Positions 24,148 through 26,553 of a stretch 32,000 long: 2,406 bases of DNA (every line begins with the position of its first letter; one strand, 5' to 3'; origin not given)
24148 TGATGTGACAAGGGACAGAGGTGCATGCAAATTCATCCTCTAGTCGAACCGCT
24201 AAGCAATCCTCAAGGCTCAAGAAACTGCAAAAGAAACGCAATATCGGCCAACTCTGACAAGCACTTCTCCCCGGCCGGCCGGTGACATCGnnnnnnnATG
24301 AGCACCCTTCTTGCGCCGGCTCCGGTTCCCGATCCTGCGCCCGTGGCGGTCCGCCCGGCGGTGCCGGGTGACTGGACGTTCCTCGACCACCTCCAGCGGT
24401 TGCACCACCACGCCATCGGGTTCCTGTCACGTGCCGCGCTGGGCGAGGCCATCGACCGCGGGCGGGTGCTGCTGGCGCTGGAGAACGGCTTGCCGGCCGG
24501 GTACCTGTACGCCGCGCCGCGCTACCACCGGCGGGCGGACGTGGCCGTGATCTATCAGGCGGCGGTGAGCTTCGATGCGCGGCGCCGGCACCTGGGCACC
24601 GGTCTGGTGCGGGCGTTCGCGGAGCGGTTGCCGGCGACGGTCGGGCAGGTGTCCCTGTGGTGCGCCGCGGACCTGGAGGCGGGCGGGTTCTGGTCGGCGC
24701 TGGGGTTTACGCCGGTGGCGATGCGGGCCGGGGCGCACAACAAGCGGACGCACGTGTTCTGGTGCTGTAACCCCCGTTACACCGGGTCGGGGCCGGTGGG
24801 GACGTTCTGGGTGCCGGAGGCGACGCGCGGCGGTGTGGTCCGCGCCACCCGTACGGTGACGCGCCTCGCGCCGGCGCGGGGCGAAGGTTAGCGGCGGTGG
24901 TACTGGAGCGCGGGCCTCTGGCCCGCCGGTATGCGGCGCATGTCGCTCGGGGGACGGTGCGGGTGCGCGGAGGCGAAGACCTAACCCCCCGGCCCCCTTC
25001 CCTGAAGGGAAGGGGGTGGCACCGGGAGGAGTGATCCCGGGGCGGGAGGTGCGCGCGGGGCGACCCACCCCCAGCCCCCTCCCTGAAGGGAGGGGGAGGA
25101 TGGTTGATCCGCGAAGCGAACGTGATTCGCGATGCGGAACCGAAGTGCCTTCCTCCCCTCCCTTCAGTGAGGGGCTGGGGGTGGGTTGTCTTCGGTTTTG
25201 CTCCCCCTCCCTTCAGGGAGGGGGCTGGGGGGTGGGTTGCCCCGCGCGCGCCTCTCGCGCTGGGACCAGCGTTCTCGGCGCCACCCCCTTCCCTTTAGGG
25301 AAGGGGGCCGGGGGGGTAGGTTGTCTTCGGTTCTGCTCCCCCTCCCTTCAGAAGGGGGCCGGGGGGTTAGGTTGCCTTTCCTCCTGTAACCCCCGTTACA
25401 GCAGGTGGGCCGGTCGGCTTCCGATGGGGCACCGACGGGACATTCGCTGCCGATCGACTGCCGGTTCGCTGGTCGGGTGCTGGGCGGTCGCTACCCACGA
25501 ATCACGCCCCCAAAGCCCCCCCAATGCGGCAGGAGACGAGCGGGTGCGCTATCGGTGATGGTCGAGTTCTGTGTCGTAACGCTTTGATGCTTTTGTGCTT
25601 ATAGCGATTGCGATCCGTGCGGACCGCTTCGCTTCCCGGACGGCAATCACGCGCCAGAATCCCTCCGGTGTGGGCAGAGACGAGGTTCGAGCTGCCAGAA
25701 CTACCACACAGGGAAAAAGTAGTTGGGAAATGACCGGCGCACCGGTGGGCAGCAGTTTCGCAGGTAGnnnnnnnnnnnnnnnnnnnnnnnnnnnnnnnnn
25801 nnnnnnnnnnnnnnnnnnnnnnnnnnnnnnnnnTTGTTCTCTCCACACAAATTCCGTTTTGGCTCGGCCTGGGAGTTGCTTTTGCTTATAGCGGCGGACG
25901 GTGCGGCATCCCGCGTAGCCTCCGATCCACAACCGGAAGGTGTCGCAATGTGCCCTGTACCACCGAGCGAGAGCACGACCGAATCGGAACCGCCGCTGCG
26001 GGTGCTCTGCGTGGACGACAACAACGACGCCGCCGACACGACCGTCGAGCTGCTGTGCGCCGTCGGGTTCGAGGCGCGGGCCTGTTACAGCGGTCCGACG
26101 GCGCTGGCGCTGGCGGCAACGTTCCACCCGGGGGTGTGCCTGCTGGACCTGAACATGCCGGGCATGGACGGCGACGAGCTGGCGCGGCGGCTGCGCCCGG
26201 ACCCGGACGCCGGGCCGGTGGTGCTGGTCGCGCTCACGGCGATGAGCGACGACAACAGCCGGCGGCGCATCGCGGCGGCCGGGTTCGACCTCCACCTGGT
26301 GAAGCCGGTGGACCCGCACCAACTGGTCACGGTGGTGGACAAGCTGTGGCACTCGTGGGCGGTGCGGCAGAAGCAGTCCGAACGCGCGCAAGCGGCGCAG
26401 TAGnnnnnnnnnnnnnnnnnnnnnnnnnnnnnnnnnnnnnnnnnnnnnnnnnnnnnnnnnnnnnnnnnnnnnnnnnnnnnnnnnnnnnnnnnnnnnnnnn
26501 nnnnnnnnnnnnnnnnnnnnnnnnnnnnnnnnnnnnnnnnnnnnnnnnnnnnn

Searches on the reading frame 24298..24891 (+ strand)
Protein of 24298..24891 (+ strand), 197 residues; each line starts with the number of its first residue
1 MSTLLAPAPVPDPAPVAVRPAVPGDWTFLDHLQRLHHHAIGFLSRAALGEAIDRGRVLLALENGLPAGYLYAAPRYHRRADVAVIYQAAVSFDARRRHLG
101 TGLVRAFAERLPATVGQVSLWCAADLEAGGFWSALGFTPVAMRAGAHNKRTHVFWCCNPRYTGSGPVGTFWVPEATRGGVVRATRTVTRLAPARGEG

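Call 11: search_protein_families(library=pfam, proteins=[window:24298-24891:+], max_evalue=0.01)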
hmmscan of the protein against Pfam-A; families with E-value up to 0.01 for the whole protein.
window:24298-24891:+ (197 aa): 3 families
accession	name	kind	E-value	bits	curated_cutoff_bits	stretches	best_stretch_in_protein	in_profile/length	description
PF00583.31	Acetyltransf_1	-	7.4e-07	29.9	20.7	1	53-137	31-116/116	Acetyltransferase (GNAT) family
PF13508.13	Acetyltransf_7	-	7.7e-05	23.4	27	1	54-138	2-83/84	Acetyltransferase (GNAT) domain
PF13673.13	Acetyltransf_10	-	0.0028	18.1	23.6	1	42-141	16-111/128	Acetyltransferase (GNAT) domain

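Call 12: search_protein_families(library=phrogs, proteins=[window:24298-24891:+], max_evalue=0.01)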
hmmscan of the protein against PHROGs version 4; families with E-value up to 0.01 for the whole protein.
window:24298-24891:+ (197 aa): 1 family
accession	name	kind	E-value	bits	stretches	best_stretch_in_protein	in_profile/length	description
phrog_1249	-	other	5.6e-08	33.7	1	17-159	9-174/180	acetyltransferase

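Call 72: find_encoding_contigs(protein=window:24298-24891:+, flank=10000, max_places=5)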
Protein window:24298-24891:+ (197 aa): 7 contigs read that carry it; 3 places shown.
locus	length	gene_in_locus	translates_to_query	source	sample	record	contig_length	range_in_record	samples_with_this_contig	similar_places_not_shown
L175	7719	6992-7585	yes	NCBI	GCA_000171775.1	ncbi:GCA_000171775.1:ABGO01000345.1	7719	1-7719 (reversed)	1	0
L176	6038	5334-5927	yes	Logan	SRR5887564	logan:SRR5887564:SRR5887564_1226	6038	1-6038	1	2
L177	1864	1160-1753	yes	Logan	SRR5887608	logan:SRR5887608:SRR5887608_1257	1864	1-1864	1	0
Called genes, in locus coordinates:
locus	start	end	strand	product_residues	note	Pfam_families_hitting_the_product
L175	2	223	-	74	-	?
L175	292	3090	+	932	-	PF05136:Phage_portal_2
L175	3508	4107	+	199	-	-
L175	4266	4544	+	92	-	-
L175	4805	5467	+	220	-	-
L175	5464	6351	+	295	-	-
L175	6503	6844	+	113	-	-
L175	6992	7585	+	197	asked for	PF00583:Acetyltransf_1 (weak)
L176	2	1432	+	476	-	?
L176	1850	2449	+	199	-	-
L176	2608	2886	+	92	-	-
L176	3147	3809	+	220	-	-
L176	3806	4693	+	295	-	-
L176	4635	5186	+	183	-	-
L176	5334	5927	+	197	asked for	PF00583:Acetyltransf_1 (weak)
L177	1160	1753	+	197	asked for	PF00583:Acetyltransf_1 (weak)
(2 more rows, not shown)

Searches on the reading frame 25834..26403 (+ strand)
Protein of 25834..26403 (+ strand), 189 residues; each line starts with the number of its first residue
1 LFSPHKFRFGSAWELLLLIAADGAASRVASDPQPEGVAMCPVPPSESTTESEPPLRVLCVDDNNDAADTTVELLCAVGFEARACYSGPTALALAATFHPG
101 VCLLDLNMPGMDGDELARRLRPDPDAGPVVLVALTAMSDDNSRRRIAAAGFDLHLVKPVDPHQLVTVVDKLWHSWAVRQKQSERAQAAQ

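Call 70: search_protein_families(library=pfam, proteins=[window:25834-26403:+], max_evalue=0.001)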
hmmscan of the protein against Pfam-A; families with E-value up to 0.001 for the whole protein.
window:25834-26403:+ (189 aa): 2 families
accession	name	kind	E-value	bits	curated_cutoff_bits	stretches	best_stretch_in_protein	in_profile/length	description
PF00072.30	Response_reg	-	8.1e-21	74.7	30.2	1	57-168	1-110/111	Response regulator receiver domain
PF20161.5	VpsR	-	0.00076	19.6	23.7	1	56-167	12-119/121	VpsR domain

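Call 71: search_protein_families(library=phrogs, proteins=[window:25834-26403:+], max_evalue=0.001)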
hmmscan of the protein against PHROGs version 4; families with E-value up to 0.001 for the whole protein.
window:25834-26403:+ (189 aa): 5 families
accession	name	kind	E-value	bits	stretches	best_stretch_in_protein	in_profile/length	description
phrog_731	-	unknown function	1.6e-18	67.9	1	56-181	3-126/227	-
phrog_20458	-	unknown function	2.4e-15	56.9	1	45-171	689-816/829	-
phrog_5982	-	unknown function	4.9e-15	55.5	1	53-183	867-996/1030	-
phrog_18358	-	unknown function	3.2e-05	23.2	1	34-162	651-778/904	-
phrog_37855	-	unknown function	0.00013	22.1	1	56-172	7-128/278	-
